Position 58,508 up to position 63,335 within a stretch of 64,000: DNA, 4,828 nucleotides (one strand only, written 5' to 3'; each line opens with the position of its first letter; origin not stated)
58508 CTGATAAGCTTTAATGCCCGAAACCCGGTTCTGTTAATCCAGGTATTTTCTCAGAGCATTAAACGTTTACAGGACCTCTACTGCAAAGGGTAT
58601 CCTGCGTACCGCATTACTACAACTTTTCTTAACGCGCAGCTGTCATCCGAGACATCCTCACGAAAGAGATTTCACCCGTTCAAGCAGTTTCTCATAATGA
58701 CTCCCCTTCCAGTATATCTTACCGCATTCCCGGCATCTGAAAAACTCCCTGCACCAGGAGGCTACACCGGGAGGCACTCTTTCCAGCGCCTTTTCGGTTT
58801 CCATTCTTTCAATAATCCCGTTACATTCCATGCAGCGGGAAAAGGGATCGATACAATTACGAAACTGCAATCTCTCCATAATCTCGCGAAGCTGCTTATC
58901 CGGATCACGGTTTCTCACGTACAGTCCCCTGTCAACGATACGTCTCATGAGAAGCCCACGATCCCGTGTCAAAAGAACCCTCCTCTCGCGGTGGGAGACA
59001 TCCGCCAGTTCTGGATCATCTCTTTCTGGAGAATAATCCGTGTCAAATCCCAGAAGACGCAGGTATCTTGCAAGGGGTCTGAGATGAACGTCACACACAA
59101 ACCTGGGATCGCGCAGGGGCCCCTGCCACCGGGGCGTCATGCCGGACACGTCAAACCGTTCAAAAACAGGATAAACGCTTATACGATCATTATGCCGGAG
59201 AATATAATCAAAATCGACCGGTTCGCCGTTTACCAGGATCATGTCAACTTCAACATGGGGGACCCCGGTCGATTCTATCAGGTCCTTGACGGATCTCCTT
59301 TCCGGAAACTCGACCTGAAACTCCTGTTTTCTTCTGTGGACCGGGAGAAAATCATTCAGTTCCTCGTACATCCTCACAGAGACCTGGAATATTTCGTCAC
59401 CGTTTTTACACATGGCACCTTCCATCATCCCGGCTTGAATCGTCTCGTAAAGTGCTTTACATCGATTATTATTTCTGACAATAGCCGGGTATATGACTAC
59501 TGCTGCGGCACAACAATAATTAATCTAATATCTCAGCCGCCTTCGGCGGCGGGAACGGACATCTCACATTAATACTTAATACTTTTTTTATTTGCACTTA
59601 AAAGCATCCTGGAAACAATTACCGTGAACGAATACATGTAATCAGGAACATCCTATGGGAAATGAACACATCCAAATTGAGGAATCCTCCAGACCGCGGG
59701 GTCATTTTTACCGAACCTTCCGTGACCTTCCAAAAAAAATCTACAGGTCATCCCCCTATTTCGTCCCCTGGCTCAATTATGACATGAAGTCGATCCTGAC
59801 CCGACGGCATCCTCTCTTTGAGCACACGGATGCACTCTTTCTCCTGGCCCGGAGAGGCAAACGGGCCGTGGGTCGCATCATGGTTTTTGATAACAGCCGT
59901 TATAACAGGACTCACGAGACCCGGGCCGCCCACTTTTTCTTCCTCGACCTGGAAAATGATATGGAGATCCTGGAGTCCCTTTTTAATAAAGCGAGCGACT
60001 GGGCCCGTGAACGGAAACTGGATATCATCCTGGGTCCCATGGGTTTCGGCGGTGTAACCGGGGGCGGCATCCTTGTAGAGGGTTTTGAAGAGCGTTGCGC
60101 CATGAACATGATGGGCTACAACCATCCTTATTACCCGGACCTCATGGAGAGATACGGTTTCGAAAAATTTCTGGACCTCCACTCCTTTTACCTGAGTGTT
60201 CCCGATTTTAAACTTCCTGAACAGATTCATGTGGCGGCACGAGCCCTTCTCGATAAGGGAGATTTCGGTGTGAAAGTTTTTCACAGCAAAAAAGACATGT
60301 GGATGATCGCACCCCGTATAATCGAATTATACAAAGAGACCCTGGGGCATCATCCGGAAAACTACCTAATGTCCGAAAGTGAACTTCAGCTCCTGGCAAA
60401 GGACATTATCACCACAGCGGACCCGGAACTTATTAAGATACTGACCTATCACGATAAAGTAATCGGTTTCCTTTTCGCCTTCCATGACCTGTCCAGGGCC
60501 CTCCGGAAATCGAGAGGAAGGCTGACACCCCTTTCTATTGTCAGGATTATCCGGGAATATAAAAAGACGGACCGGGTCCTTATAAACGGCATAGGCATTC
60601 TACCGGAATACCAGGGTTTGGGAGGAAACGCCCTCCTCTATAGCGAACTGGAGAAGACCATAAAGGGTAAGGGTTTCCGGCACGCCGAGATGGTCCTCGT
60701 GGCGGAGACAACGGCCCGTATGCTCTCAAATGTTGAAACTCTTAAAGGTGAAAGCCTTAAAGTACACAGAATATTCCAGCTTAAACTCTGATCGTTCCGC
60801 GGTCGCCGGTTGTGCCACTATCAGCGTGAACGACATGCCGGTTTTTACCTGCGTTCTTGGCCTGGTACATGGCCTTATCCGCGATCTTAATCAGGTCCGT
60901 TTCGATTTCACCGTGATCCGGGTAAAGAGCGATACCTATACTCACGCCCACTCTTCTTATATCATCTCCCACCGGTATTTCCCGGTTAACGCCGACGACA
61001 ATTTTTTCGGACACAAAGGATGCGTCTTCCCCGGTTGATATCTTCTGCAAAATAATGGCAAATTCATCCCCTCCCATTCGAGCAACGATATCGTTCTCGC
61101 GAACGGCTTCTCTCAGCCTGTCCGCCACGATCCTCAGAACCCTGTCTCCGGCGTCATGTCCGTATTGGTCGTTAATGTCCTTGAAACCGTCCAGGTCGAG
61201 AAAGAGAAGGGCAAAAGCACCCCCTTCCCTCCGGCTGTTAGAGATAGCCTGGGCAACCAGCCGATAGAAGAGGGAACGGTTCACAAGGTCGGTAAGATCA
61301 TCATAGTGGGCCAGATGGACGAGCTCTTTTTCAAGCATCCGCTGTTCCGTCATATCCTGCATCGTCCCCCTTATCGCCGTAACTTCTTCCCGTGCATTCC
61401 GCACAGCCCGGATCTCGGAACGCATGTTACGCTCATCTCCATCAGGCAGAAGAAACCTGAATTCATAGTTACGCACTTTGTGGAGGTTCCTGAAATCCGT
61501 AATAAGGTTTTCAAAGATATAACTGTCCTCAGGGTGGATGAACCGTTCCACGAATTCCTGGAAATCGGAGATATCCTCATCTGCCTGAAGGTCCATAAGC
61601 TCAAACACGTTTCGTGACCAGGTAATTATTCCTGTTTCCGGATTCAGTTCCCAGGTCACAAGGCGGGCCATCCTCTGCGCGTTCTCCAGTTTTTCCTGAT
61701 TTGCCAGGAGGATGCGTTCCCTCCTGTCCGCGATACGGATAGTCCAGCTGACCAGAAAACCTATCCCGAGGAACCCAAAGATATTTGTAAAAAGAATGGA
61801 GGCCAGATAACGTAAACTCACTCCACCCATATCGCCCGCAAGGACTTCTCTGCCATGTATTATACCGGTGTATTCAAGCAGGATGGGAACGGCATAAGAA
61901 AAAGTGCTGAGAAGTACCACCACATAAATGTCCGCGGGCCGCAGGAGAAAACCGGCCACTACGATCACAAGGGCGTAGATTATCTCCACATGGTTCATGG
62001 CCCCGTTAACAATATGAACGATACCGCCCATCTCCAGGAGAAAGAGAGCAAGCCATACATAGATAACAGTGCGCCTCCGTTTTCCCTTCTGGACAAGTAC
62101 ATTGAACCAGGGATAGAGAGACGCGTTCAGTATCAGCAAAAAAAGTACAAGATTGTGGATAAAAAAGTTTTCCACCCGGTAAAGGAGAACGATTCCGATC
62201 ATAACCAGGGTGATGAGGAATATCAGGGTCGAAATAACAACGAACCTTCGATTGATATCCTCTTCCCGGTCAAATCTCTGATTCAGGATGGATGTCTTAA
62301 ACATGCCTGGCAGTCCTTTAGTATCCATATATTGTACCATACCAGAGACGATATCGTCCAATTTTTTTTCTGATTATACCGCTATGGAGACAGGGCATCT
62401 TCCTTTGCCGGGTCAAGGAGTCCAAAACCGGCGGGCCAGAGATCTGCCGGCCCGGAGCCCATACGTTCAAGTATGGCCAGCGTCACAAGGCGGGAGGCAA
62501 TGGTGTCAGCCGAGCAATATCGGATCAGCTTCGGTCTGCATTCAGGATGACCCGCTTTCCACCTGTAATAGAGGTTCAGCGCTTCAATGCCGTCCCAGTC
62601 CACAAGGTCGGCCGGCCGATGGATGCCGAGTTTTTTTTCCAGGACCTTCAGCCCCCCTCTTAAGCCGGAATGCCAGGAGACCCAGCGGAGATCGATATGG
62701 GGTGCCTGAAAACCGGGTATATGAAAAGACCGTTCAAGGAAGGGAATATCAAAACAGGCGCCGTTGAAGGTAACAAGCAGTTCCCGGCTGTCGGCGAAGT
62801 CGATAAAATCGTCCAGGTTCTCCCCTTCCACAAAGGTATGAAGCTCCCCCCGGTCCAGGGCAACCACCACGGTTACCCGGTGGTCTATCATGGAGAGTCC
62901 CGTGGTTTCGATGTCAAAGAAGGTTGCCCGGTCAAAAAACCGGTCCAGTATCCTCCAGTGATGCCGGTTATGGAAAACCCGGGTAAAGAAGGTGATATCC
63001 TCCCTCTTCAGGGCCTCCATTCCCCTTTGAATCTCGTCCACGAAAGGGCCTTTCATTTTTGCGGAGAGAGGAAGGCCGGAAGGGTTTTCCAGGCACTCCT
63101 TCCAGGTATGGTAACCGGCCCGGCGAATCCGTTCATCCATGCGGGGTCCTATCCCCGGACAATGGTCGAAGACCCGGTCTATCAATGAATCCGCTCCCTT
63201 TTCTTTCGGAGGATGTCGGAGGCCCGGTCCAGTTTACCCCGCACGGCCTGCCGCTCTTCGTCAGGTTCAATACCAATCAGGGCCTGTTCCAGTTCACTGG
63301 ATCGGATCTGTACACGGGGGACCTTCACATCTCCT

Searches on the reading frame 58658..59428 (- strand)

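Call 79: search_protein_families(library=pfam, proteins=[window:58658-59428:-], max_evalue=0.0001)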
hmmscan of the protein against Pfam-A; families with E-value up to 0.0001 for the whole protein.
window:58658-59428:- (256 aa): 3 families
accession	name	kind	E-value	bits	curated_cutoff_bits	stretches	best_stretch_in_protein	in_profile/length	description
PF01927.22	Mut7-C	-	1.7e-47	161.7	23.3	1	108-250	1-144/146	Mut7-C RNAse domain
PF14451.12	Ub-Mut7C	-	1.8e-30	105.1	23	1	15-93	3-81/81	Mut7-C ubiquitin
PF02597.26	ThiS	-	1.1e-05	26.4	22.5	1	36-87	13-71/76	ThiS family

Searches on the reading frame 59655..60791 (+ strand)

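Call 79: search_protein_families(library=pfam, proteins=[window:59655-60791:+], max_evalue=0.0001)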
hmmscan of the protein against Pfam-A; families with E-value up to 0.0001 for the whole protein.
window:59655-60791:+ (378 aa): 1 family
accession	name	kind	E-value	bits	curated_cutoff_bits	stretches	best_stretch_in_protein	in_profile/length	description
PF00583.31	Acetyltransf_1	-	9.7e-06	26.3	20.7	0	235-345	14-97/116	Acetyltransferase (GNAT) family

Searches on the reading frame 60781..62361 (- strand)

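Call 79: search_protein_families(library=pfam, proteins=[window:60781-62361:-], max_evalue=0.0001)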
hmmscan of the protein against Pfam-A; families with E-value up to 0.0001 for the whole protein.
window:60781-62361:- (526 aa): 3 families
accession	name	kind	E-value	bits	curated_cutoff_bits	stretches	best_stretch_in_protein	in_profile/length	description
PF00990.26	GGDEF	-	1.1e-48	165.5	23.8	1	351-508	1-161/161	Diguanylate cyclase, GGDEF domain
PF08447.18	PAS_3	-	7.3e-09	36.2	25.6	1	245-334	1-89/89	PAS fold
PF00989.32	PAS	-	1.1e-05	25.8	22.6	1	236-337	14-113/113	PAS fold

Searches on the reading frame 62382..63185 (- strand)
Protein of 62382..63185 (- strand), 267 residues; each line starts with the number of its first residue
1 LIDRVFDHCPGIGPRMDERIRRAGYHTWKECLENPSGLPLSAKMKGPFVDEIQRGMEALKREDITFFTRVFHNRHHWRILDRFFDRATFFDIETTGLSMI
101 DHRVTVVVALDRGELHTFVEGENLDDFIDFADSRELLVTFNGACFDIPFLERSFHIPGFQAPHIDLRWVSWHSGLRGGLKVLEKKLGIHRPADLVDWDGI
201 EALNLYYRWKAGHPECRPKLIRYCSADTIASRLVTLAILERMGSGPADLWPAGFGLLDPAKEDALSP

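Call 79: search_protein_families(library=pfam, proteins=[window:62382-63185:-], max_evalue=0.0001)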
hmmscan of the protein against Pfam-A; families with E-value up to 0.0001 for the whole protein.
window:62382-63185:- (267 aa): 1 family
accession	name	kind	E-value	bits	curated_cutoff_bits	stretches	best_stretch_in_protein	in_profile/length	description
PF13482.12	RNase_H_2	-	7.9e-25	88.2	22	1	89-233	2-159/165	RNase_H superfamily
